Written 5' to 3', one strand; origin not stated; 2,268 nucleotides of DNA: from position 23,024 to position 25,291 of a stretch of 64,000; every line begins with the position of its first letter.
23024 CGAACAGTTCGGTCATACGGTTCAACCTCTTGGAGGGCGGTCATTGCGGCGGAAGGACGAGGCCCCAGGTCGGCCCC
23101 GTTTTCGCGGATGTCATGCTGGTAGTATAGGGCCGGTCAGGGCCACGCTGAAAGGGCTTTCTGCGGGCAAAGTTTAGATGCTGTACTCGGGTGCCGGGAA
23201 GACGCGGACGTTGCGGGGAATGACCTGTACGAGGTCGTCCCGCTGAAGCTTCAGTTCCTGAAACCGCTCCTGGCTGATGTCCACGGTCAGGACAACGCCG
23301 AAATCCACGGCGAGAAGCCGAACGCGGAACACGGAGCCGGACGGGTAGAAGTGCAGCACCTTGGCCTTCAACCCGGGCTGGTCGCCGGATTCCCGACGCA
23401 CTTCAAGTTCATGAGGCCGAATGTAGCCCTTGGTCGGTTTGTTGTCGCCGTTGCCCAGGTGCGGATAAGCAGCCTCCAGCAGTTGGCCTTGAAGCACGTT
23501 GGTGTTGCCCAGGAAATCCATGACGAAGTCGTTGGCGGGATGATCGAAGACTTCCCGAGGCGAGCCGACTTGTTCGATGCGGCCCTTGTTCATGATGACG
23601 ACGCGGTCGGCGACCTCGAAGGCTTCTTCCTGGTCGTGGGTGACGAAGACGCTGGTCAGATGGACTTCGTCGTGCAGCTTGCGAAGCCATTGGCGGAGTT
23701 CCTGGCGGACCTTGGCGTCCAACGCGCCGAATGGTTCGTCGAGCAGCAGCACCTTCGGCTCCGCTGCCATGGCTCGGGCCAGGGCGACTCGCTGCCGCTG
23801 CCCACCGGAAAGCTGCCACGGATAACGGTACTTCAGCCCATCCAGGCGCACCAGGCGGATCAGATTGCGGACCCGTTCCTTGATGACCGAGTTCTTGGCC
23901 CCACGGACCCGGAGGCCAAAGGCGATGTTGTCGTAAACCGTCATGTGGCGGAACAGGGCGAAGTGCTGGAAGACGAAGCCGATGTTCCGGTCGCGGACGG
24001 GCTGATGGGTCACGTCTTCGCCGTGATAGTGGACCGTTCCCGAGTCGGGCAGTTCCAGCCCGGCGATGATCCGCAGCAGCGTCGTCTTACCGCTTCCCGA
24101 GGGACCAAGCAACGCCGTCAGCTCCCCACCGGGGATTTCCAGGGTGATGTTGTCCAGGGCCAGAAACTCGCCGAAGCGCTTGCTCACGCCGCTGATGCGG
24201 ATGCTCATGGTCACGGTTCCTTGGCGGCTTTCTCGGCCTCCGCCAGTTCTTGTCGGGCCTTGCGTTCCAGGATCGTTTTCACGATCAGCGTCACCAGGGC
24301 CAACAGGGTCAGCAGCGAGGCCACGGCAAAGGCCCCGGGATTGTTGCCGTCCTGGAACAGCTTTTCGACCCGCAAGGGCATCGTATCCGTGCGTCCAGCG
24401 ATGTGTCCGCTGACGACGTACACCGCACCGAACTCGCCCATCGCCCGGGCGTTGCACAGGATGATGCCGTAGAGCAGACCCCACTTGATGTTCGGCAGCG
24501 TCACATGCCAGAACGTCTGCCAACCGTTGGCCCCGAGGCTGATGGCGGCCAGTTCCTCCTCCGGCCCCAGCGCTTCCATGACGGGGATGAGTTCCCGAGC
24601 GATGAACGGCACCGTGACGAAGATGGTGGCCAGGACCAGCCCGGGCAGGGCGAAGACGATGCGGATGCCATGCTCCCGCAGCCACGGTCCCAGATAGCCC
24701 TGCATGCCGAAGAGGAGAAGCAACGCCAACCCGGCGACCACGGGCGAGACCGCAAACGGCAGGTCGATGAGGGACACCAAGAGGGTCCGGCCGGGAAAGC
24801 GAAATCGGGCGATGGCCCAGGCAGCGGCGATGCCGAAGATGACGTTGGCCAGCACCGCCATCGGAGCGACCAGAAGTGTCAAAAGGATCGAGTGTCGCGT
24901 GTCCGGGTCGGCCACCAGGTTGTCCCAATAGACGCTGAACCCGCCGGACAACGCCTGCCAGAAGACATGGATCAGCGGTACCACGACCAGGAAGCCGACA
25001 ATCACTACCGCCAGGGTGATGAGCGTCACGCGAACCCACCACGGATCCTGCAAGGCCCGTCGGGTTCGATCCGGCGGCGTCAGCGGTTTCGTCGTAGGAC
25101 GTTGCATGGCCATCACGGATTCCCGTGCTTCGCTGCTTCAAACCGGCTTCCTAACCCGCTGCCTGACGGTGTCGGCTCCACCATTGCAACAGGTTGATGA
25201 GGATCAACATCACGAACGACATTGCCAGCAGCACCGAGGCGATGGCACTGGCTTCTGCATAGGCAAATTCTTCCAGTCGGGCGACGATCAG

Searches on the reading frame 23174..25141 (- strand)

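Call 88: search_protein_families(library=pfam, proteins=[window:23174-25141:-], max_evalue=0.00001)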
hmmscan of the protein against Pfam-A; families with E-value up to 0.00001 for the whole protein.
window:23174-25141:- (655 aa): 3 families
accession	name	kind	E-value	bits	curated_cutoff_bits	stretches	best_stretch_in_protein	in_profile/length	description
PF00005.33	ABC_tran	-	7.2e-37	127.5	25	1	329-471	1-136/137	ABC transporter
PF13304.12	AAA_21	-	3.3e-09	37.7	27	0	427-504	221-300/304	AAA domain, putative AbiEii toxin, Type IV TA system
PF12857.13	TOBE_3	-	4.9e-07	30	27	1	587-643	3-59/59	TOBE-like domain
